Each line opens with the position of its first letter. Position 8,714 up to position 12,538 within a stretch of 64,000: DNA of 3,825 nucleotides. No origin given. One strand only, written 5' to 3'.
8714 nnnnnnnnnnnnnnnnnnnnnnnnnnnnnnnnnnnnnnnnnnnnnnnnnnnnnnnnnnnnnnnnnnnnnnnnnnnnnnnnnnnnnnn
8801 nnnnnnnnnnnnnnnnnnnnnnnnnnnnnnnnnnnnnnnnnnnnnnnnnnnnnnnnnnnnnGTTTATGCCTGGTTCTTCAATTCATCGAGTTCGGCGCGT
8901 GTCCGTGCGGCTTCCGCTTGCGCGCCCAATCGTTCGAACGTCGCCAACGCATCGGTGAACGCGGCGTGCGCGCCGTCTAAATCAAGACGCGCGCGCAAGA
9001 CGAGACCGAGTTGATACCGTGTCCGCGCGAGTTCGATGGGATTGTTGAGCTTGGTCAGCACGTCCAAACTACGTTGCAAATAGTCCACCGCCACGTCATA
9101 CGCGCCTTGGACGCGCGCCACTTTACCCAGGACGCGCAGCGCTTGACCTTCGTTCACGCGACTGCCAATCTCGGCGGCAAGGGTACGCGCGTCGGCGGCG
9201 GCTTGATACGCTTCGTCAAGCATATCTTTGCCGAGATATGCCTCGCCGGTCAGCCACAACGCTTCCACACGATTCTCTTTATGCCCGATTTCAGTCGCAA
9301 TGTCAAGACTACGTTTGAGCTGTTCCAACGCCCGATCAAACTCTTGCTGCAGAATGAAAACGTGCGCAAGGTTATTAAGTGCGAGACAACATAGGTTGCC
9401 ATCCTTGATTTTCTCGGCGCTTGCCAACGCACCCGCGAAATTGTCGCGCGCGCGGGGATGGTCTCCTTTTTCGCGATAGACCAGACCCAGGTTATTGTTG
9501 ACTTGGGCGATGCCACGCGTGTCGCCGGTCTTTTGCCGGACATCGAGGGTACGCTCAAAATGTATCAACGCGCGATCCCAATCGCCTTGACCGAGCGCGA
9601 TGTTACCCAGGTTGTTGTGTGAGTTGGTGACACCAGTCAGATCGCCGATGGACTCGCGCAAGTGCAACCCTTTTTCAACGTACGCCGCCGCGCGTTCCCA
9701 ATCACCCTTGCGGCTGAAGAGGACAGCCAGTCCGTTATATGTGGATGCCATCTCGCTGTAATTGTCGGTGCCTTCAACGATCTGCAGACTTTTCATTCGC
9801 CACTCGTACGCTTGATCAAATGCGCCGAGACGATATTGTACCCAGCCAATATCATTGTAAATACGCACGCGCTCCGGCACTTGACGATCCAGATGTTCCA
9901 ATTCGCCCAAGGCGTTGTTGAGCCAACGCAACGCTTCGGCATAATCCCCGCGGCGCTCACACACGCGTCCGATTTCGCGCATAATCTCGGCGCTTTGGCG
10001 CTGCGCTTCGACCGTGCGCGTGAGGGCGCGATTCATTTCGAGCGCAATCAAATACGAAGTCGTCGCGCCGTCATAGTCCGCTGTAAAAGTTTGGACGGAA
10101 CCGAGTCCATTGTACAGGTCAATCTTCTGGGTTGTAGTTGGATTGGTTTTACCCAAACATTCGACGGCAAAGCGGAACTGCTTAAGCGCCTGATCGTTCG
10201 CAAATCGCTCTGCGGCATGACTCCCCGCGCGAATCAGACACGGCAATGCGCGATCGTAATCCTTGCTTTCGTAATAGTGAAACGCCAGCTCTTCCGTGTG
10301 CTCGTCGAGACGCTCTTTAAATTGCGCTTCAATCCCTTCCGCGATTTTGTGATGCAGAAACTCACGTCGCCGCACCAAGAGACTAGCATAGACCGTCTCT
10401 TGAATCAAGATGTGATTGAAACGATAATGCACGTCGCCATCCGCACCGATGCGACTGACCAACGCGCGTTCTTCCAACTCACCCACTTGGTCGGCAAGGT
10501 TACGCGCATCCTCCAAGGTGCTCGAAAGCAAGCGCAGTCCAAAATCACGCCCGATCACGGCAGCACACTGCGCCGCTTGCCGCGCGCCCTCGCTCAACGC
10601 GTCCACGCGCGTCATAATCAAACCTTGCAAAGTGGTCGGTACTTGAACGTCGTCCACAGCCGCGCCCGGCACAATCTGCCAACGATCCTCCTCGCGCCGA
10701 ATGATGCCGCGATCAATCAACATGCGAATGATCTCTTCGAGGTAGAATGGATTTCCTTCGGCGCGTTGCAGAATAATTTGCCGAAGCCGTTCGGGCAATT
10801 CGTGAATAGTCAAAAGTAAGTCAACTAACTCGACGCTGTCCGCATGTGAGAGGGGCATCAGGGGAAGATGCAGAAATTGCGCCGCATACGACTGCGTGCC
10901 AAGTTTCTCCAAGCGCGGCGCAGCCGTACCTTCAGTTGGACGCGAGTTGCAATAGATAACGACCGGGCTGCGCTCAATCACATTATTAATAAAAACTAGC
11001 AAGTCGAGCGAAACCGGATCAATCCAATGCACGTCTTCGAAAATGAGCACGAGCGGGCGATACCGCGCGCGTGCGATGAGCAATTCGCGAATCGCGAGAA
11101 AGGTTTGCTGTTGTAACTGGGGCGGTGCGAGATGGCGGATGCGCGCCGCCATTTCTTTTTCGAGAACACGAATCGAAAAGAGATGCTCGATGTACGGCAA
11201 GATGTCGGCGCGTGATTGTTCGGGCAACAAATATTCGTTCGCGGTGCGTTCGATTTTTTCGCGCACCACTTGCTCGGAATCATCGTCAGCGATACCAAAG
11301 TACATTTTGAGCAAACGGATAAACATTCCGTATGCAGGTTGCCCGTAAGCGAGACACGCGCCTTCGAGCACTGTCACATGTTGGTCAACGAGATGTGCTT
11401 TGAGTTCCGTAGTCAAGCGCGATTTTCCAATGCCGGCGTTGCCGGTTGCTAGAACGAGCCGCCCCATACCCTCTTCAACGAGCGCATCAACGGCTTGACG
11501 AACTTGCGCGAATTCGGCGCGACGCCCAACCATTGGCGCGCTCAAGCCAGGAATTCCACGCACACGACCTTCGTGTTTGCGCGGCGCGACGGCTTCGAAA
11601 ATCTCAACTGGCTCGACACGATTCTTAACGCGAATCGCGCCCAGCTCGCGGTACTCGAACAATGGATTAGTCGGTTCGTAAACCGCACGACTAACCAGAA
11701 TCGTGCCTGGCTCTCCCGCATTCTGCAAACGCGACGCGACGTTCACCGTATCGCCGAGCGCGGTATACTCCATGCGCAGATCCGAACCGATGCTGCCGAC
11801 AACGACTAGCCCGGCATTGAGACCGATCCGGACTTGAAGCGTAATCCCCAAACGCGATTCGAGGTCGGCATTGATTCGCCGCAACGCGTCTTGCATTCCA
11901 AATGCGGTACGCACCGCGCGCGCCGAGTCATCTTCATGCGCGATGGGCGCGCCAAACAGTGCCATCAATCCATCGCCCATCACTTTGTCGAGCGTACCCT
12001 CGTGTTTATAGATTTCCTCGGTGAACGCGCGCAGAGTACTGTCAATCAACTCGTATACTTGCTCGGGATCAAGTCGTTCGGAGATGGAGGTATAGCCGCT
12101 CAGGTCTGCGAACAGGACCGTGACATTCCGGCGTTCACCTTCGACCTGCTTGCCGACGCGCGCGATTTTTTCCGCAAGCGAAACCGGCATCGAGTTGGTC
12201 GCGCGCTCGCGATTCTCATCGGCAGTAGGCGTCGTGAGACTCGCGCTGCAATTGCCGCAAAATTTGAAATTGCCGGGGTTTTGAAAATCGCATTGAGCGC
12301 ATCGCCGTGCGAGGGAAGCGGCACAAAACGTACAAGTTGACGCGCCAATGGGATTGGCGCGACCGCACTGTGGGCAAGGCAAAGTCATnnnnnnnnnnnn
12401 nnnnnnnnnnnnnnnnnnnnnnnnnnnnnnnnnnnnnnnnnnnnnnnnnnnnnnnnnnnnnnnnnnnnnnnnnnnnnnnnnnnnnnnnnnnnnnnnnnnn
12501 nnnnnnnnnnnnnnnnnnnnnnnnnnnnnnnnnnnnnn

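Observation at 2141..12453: Operon coupling a STAND-type class III cyclase to two cNMP-binding patatin phospholipases and a GAF kinase: candidate nucleotide-triggered membrane-attack or signalling system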

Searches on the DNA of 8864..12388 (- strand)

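Call 74: search_rna_families(sources=[L106, L001, L003, L004, L008, L009, L026], threshold=gathering)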
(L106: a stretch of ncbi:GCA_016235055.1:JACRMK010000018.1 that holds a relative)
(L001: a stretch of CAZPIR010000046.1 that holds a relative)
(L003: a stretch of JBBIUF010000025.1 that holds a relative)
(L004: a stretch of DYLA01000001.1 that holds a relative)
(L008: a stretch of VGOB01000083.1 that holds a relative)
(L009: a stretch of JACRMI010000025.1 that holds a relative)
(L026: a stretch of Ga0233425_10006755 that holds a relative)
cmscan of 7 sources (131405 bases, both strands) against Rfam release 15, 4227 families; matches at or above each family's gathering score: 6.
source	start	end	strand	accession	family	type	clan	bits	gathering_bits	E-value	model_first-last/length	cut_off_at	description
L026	5587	5673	+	RF01051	c-di-GMP-I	Cis-reg; riboswitch;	CL00126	91.7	35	1.1e-16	1-87/87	no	c-di-GMP-I riboswitch aptamer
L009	5723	5809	+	RF01051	c-di-GMP-I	Cis-reg; riboswitch;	CL00126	82.4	35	2.1e-14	1-87/87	no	c-di-GMP-I riboswitch aptamer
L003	5795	5881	+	RF01051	c-di-GMP-I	Cis-reg; riboswitch;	CL00126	80.4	35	6.5e-14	1-87/87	no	c-di-GMP-I riboswitch aptamer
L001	1207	1297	+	RF03167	c-di-GMP-I-GGC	Cis-reg; riboswitch;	CL00126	73.5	59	3.2e-15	1-80/80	no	c-di-GMP-I-GGC riboswitch aptamer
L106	7171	7261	+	RF03167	c-di-GMP-I-GGC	Cis-reg; riboswitch;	CL00126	71.5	59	1.2e-14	1-80/80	no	c-di-GMP-I-GGC riboswitch aptamer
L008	299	370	+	RF01051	c-di-GMP-I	Cis-reg; riboswitch;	CL00126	49.5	35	2.4e-06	1-87/87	no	c-di-GMP-I riboswitch aptamer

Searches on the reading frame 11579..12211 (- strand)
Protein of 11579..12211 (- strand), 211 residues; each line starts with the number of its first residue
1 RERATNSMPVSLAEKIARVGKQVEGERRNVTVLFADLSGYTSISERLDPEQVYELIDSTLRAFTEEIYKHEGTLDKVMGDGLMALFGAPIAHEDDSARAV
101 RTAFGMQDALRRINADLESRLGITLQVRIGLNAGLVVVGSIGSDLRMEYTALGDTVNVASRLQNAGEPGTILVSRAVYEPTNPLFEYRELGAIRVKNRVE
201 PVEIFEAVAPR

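Call 28: search_solved_structures(query=window:11579-12211:-, show_alignments=3)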
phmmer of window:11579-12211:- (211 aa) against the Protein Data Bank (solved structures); distinct sequences matched with E-value up to 0.001: 66 (the best 60 are shown).
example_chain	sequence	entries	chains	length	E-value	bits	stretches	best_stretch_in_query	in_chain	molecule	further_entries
2w01_A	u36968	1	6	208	1.7e-33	119.3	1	23-206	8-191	ADENYLATE CYCLASE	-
3r5g_A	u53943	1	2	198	2e-33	119.1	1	23-209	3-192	CyaB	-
6fht_A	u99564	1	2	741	3.1e-33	118.5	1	20-206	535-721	Bacteriophytochrome,Adenylate cyclase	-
1wc0_A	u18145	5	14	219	1.1e-28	103.6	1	20-185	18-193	ADENYLATE CYCLASE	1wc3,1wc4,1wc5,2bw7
1wc1_A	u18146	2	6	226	3.4e-28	102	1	24-185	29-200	ADENYLATE CYCLASE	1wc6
7yz9_A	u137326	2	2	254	5.2e-22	81.9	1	5-198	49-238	Adenylate cyclase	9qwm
5o5k_A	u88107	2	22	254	1.7e-21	80.2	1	5-198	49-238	Adenylate cyclase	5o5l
4p2f_A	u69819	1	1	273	2e-21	80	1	5-198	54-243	Adenylate cyclase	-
4p2m_A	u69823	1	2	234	3.4e-21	79.2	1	5-198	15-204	Adenylate cyclase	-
4p2x_A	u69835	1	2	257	4.6e-21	78.8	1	5-198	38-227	Adenylate cyclase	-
7yzi_A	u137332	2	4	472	1.8e-20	76.8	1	5-198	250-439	Adenylate cyclase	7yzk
8buz_A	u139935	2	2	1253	1.2e-19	74.1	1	28-185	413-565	Adenylate cyclase type 8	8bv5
3et6_A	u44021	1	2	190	1.6e-19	73.7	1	26-198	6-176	Soluble guanylyl cyclase beta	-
8sl3_A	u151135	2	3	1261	4.2e-19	72.4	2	27-186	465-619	Adenylate cyclase type 5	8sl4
1yk9_A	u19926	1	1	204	1.6e-18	70.5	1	29-198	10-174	Adenylate cyclase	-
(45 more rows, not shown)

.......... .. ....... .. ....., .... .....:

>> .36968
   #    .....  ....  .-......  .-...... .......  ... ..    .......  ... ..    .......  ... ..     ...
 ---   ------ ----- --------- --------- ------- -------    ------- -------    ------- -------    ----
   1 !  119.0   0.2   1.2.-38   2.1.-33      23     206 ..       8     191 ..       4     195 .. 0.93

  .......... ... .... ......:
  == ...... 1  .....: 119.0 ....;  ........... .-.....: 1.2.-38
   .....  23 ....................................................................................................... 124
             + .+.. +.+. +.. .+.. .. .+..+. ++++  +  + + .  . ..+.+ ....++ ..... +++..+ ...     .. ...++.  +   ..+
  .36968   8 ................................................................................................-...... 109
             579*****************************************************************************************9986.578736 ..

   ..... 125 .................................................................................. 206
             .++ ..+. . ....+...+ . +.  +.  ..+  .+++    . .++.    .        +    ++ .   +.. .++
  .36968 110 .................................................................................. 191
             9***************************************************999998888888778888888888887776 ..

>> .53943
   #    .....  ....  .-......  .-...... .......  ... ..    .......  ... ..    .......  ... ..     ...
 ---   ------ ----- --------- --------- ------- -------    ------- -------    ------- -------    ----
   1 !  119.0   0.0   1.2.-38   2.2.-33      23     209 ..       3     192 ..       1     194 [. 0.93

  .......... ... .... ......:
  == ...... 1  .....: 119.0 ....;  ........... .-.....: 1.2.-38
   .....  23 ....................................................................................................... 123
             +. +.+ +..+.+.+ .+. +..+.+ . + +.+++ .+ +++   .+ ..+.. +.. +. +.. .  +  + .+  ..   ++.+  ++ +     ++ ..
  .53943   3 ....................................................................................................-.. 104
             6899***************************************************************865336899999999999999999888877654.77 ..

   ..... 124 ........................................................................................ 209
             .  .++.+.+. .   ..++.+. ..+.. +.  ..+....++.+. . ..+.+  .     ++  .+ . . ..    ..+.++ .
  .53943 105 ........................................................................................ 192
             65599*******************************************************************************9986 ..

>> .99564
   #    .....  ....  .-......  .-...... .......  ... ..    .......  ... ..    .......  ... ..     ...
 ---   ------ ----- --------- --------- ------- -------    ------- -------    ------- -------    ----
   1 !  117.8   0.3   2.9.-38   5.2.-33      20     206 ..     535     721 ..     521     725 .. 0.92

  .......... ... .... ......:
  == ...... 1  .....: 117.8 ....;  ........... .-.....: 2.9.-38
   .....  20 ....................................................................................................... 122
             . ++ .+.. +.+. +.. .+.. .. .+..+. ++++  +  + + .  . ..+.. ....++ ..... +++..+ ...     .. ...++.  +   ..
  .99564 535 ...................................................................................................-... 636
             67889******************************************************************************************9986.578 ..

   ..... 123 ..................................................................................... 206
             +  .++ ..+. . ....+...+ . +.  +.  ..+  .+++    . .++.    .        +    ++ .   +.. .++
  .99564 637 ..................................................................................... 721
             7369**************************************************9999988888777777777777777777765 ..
